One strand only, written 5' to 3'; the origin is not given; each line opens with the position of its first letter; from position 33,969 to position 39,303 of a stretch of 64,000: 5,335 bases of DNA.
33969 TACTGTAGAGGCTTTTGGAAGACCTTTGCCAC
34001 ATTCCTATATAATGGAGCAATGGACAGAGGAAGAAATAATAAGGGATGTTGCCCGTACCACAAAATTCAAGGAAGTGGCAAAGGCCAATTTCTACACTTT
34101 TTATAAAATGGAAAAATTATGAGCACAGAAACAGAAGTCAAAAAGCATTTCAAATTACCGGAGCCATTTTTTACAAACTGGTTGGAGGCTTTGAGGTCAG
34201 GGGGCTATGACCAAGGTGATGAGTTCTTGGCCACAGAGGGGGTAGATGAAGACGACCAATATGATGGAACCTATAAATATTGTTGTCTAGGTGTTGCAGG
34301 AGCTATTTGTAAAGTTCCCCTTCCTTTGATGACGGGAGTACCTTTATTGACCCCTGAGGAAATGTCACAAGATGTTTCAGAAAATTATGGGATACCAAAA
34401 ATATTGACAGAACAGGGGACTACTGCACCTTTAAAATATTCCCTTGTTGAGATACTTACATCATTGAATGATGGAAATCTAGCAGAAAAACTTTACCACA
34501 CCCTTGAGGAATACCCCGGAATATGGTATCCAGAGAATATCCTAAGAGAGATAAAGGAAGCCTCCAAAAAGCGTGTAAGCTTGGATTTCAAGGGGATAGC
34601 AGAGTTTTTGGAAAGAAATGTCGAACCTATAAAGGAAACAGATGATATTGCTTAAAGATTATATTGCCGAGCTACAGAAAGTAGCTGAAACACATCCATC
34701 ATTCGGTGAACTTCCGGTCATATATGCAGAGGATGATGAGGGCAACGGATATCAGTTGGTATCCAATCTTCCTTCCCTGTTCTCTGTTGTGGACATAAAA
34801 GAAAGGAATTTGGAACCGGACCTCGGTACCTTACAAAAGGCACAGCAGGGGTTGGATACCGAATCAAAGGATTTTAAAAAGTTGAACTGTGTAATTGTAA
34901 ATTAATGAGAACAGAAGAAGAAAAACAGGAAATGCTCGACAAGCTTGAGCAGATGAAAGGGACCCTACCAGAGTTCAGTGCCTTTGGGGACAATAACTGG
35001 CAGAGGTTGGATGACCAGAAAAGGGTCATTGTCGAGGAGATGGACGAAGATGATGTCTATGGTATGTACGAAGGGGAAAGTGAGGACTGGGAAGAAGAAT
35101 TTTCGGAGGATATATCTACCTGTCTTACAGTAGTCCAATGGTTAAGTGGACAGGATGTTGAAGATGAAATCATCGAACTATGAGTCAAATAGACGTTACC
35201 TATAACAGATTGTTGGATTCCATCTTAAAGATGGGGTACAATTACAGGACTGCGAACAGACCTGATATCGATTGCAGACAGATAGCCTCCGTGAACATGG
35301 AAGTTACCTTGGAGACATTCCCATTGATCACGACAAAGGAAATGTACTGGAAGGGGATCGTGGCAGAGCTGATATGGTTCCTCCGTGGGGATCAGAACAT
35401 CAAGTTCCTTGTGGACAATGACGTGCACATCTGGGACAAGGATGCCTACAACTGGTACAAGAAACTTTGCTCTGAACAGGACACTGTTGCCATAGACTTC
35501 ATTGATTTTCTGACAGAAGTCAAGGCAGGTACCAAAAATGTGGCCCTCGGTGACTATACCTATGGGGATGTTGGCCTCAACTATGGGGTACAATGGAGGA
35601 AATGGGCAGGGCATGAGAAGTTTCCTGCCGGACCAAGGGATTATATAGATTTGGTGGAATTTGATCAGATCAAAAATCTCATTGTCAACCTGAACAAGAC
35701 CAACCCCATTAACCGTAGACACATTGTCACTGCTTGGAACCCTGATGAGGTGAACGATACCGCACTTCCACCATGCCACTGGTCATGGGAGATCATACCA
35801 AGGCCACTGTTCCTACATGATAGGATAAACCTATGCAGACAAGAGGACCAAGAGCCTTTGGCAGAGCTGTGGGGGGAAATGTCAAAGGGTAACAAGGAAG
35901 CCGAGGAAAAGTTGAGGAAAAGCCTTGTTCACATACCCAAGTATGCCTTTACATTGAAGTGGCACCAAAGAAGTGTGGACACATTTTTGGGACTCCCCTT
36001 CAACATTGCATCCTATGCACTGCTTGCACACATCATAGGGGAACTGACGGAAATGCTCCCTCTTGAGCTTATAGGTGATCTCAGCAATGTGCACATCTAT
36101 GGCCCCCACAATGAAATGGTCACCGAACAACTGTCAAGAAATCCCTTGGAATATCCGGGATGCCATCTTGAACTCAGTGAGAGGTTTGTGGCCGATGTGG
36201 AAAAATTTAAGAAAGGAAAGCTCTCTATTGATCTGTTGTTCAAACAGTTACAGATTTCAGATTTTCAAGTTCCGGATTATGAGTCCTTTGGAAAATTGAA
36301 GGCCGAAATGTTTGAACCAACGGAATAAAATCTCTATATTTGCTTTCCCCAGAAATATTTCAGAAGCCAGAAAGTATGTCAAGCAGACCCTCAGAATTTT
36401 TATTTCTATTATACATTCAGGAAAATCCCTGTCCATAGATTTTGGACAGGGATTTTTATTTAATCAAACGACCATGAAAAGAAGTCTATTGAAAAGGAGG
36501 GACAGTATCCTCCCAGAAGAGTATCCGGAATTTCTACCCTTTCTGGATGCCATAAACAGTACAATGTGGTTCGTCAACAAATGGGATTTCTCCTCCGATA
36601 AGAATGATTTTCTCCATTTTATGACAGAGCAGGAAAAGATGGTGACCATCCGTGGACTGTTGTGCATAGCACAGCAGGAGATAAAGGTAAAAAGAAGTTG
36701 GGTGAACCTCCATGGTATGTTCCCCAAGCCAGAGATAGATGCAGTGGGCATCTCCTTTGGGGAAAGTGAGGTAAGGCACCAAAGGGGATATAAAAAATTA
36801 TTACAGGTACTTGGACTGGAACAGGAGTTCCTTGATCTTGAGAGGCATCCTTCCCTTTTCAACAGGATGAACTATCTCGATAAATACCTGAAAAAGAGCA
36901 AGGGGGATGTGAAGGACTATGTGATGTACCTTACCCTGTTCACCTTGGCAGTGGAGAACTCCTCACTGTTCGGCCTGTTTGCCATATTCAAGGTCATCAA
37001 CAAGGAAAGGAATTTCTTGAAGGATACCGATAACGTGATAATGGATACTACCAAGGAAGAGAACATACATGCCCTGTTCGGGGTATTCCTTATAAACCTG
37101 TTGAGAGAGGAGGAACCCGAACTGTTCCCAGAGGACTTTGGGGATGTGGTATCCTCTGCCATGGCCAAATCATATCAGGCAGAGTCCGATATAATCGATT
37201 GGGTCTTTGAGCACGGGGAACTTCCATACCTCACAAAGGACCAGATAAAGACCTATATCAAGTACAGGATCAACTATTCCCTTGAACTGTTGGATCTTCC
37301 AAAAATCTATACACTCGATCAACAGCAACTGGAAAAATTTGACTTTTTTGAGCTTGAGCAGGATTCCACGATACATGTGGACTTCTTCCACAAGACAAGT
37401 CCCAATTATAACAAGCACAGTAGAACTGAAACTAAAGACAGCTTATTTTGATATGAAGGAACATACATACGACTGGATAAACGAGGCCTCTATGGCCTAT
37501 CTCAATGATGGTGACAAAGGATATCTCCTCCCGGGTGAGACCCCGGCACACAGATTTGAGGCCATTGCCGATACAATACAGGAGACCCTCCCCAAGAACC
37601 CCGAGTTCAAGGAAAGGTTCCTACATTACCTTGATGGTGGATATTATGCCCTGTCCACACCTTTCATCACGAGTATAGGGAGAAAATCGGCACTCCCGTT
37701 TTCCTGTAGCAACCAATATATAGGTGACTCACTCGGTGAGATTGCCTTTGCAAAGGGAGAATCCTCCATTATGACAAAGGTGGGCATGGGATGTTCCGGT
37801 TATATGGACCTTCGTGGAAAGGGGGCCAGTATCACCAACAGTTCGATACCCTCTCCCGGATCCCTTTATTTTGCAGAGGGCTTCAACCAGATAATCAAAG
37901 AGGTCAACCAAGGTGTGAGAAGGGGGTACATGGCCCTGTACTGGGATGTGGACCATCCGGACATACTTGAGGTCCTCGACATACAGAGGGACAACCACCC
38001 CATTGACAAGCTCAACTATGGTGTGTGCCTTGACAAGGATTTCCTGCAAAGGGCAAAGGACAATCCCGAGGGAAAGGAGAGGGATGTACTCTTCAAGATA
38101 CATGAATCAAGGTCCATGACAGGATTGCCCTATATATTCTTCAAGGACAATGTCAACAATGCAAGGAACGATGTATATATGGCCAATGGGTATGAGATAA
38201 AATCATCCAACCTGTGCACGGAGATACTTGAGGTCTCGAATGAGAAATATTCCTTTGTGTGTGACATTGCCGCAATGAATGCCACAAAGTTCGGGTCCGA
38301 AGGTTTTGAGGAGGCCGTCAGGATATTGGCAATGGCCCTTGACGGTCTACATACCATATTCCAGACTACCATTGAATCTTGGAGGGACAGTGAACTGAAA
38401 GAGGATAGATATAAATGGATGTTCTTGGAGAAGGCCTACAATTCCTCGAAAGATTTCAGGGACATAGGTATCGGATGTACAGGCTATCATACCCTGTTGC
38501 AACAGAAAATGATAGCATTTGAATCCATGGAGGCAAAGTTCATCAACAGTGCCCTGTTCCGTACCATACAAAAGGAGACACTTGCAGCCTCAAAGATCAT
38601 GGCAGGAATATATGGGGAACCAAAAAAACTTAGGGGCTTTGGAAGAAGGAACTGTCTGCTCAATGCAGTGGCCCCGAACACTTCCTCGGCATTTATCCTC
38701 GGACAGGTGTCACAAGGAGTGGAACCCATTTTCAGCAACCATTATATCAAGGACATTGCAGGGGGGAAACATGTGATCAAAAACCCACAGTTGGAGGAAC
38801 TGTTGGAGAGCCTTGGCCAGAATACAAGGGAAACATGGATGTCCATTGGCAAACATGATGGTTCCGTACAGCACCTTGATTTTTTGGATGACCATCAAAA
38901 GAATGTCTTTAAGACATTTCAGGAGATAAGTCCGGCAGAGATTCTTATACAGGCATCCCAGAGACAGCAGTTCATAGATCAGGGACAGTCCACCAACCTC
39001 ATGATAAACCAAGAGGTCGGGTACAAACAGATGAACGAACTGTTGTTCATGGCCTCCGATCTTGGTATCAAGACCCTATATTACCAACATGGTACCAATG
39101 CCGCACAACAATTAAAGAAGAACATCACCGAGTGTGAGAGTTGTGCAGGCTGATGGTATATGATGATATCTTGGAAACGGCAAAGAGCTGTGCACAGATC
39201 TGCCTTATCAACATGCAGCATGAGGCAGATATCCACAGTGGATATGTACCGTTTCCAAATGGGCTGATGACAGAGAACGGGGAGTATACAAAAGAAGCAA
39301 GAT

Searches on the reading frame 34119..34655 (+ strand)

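Call 65: search_protein_families(library=phrogs, proteins=[window:34119-34655:+])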
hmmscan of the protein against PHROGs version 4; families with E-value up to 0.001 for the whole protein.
window:34119-34655:+ (178 aa): 1 family
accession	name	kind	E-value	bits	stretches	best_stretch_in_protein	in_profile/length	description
phrog_18067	-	unknown function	8.8e-08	33.6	1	20-63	8-41/129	-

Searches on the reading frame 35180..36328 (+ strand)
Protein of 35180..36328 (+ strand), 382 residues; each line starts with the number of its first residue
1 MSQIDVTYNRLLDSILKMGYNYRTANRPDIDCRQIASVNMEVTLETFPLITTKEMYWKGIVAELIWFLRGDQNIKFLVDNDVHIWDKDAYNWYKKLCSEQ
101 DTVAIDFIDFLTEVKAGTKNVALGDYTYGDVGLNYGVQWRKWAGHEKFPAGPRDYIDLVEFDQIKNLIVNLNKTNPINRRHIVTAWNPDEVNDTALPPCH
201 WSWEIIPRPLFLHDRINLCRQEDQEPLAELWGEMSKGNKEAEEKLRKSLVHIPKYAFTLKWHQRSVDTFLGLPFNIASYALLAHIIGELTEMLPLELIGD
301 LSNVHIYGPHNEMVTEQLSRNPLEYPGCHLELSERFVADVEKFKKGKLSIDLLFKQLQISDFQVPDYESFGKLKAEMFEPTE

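Call 12: search_protein_families(library=phrogs, proteins=[window:35180-36328:+])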
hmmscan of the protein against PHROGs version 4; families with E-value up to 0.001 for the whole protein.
window:35180-36328:+ (382 aa): 3 families
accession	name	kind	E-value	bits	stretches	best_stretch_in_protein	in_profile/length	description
phrog_160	-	DNA, RNA and nucleotide metabolism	7.6e-79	266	1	1-378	29-307/335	thymidylate synthase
phrog_5682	-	DNA, RNA and nucleotide metabolism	6.9e-39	134.3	2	255-377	99-207/209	thymidylate synthase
phrog_5131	-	DNA, RNA and nucleotide metabolism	0.00094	19.5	0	134-199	102-153/357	thymidylate synthase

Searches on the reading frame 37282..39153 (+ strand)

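Call 12: search_protein_families(library=phrogs, proteins=[window:37282-39153:+])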
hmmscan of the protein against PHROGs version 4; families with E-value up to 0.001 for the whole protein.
window:37282-39153:+ (623 aa): 9 families
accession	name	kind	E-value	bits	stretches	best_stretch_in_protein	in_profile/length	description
phrog_84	-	DNA, RNA and nucleotide metabolism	8.3e-120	402.5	1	72-622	201-795/975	ribonucleoside-diphosphate reductase large subunit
phrog_30939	-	DNA, RNA and nucleotide metabolism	6.2e-56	190.8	1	109-621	468-976/977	ribonucleotide reductase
phrog_3844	-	moron, auxiliary metabolic gene and host takeover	2.1e-53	182.9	2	448-621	305-449/451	NrdA-like aerobic NDP reductase large subunit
phrog_12229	-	DNA, RNA and nucleotide metabolism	2.5e-40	139.5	2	62-215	3-152/577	ribonucleotide reductase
phrog_33412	-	unknown function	7.6e-37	127.2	1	485-616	2-136/140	-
phrog_29665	-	unknown function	1.8e-34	119.9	1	320-465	5-150/150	-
phrog_3987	-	DNA, RNA and nucleotide metabolism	7.2e-24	85.2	2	86-261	165-347/467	ribonucleotide reductase large subunit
phrog_22953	-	DNA, RNA and nucleotide metabolism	7.9e-08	33.5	0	267-312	159-201/201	ribonucleotide reductase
phrog_367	-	DNA, RNA and nucleotide metabolism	2.7e-05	23.5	1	267-534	349-588/701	ribonucleotide reductase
